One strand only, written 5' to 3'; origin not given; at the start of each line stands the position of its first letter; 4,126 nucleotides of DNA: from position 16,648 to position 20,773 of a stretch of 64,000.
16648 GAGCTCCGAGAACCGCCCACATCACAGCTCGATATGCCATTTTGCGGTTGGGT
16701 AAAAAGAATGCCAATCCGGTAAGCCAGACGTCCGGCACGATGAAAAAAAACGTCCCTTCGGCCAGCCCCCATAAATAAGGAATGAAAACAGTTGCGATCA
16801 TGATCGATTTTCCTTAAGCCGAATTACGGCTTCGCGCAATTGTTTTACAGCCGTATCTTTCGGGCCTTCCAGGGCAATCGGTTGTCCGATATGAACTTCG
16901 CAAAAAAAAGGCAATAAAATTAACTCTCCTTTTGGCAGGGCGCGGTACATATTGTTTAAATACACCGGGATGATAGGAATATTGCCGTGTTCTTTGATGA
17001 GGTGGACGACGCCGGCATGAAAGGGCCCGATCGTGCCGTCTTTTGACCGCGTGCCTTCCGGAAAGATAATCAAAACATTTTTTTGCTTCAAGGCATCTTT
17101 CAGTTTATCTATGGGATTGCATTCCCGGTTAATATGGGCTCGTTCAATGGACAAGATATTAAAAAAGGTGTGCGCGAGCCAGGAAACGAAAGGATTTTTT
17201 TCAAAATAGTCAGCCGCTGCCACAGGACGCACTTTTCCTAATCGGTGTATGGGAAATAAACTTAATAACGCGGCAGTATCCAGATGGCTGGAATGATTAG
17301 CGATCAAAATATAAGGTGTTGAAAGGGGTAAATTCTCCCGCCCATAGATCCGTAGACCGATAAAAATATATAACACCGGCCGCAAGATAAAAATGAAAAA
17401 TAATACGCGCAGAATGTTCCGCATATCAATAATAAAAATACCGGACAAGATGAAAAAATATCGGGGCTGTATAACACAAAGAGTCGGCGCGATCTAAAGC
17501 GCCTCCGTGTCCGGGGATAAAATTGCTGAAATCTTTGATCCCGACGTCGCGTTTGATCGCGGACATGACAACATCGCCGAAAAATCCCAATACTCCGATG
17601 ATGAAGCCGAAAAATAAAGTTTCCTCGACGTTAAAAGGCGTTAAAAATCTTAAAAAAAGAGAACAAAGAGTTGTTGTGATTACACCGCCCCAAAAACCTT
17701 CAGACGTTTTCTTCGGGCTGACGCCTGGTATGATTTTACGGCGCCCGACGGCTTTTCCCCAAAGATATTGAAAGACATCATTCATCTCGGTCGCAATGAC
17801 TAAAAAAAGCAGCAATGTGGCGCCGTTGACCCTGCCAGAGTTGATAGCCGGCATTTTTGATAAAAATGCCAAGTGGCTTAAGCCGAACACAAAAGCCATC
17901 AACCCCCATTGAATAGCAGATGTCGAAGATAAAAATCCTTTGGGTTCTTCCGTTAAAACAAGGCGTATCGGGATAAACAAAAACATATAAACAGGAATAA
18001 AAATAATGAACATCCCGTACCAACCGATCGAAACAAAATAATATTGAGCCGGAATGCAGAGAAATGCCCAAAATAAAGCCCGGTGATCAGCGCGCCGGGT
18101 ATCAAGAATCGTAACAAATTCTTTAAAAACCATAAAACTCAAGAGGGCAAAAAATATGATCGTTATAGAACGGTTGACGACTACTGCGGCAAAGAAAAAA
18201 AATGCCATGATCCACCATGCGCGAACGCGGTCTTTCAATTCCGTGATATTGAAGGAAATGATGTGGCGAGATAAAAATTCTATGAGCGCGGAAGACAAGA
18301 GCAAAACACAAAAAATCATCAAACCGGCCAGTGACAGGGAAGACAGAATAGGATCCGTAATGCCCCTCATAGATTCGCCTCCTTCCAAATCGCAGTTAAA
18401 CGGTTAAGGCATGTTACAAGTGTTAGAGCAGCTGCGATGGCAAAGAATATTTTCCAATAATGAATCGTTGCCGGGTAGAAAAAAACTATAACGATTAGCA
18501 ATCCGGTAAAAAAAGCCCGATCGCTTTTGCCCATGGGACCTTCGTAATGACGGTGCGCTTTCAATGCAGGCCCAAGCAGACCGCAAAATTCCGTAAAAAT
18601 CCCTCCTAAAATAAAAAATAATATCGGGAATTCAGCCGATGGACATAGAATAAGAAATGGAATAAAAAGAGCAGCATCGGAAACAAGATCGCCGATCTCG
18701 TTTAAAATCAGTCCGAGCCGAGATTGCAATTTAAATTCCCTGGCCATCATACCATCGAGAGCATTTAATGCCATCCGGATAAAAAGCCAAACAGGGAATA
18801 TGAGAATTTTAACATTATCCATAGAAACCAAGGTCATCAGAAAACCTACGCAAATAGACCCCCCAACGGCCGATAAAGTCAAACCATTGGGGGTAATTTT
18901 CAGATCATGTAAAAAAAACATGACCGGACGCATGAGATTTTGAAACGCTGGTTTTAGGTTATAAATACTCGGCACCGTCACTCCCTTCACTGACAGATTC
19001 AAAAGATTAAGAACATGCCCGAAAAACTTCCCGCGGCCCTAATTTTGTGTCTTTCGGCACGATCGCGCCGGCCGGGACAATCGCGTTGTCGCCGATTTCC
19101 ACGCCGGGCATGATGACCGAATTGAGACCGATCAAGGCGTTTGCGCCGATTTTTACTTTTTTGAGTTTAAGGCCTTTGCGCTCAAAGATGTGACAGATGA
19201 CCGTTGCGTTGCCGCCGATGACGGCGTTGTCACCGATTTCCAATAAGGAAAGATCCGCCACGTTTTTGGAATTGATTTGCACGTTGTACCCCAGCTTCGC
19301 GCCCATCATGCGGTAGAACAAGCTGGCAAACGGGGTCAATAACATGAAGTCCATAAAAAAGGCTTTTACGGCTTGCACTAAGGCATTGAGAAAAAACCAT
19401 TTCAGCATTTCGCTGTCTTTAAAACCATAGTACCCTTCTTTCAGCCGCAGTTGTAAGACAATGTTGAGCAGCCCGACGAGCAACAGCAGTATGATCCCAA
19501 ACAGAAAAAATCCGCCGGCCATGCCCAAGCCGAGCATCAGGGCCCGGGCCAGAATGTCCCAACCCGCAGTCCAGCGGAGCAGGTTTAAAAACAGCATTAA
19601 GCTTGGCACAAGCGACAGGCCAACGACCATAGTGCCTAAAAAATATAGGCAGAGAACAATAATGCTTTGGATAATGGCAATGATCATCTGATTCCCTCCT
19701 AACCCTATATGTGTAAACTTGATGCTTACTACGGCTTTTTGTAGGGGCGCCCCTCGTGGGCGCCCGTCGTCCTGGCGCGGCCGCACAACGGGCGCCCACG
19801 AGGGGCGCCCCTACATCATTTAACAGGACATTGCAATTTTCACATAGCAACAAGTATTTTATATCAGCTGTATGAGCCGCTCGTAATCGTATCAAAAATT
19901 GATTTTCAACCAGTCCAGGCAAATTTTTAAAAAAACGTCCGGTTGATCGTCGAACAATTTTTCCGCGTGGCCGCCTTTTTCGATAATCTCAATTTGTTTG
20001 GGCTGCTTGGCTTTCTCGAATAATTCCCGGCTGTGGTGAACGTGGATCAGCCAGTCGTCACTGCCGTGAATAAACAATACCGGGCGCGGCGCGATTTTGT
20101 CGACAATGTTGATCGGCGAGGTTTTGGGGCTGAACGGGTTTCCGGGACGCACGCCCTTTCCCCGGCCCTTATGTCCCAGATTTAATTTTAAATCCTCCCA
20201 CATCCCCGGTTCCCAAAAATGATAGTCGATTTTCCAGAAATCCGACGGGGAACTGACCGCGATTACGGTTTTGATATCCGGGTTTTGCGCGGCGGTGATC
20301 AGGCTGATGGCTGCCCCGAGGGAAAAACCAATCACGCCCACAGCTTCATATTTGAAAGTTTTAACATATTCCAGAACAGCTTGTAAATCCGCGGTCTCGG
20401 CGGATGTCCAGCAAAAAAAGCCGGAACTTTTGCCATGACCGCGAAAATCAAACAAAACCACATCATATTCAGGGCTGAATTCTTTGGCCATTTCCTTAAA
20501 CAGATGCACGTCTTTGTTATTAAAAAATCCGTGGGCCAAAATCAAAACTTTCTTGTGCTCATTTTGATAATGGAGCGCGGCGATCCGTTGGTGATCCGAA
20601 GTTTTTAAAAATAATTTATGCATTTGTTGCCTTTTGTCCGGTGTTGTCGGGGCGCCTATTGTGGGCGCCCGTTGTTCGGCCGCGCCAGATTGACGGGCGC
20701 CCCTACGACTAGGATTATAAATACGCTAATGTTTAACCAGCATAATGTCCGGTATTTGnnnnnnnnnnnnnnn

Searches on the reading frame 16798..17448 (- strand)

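Call 62: search_protein_families(library=pfam, proteins=[window:16798-17448:-], max_evalue=0.0001)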
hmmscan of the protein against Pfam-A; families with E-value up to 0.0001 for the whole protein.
window:16798-17448:- (216 aa): 1 family
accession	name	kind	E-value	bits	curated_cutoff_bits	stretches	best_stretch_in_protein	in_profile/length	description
PF01553.26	Acyltransferase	-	1.1e-24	87.2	23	1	32-164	2-131/132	Acyltransferase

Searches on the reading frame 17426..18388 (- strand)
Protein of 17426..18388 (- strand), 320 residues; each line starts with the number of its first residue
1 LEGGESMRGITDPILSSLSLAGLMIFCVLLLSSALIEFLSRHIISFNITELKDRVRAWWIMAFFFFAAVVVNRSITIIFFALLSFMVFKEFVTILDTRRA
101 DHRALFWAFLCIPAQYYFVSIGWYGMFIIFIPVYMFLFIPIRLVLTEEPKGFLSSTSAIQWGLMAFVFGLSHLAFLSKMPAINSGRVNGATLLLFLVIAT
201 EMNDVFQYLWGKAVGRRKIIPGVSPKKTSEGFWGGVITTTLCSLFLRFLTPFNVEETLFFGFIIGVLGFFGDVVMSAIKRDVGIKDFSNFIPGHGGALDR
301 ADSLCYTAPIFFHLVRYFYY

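Call 62: search_protein_families(library=pfam, proteins=[window:17426-18388:-], max_evalue=0.0001)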
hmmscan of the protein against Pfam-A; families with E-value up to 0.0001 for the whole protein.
window:17426-18388:- (320 aa): 1 family
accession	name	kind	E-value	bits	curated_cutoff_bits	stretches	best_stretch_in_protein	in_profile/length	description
PF01148.25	CTP_transf_1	-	3.8e-64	217.5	24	1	52-318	1-264/264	Cytidylyltransferase family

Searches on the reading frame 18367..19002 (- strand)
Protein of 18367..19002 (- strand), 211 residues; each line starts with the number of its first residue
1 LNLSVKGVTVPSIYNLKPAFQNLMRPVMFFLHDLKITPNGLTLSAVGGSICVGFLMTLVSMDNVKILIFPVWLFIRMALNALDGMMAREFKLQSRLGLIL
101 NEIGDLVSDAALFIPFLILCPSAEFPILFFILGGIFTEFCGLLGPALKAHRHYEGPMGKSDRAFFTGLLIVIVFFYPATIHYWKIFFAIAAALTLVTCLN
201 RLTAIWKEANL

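Call 62: search_protein_families(library=pfam, proteins=[window:18367-19002:-], max_evalue=0.0001)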
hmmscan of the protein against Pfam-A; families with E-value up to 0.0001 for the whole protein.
window:18367-19002:- (211 aa): 1 family
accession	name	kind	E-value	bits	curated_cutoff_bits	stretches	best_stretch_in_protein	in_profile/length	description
PF01066.26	CDP-OH_P_transf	-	8.9e-10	39.6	22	1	37-195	3-151/152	CDP-alcohol phosphatidyltransferase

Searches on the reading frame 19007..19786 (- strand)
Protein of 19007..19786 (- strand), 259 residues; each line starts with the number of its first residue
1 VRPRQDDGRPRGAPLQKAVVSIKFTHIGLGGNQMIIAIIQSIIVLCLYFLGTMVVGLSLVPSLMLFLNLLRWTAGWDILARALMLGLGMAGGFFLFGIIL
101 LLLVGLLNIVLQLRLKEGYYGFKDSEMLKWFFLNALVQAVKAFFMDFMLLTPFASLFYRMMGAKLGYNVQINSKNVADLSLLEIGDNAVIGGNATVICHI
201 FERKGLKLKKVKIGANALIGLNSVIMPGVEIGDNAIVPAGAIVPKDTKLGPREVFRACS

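Call 62: search_protein_families(library=pfam, proteins=[window:19007-19786:-], max_evalue=0.0001)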
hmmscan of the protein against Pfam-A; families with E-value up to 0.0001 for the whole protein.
window:19007-19786:- (259 aa): 2 families
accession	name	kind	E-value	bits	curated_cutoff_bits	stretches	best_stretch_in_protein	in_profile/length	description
PF14602.12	Hexapep_2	-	5.2e-12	45.7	27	1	211-243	2-32/34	Hexapeptide repeat of succinyl-transferase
PF00132.30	Hexapep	-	4e-11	42.5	27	1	211-244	2-35/36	Bacterial transferase hexapeptide (six repeats)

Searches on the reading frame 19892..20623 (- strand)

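Call 62: search_protein_families(library=pfam, proteins=[window:19892-20623:-], max_evalue=0.0001)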
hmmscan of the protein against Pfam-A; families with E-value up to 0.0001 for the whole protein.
window:19892-20623:- (243 aa): 8 families
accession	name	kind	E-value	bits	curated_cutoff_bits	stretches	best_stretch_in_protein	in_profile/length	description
PF00561.26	Abhydrolase_1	-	1.5e-22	80.9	25.8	1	26-136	2-115/245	alpha/beta hydrolase fold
PF12146.15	Hydrolase_4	-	2.2e-18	66.9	27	1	22-126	2-109/239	Serine aminopeptidase, S33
PF02129.25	Peptidase_S15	-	3.4e-15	56.9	23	1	53-135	52-137/262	X-Pro dipeptidyl-peptidase (S15 family)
PF12697.13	Abhydrolase_6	-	3.8e-15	57.6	26.3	1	27-232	1-215/217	Alpha/beta hydrolase family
PF20434.5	BD-FAE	-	1.8e-09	37.9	26.8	1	24-204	13-214/215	BD-FAE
PF01738.24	DLH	-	1.2e-06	28.8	21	0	77-122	78-126/217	Dienelactone hydrolase family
PF03959.19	FSH1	-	2.5e-06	27.8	21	1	78-219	83-199/211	Serine hydrolase (FSH1)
PF00326.27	Peptidase_S9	-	4.9e-05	23.3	22.6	0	71-218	39-186/213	Prolyl oligopeptidase family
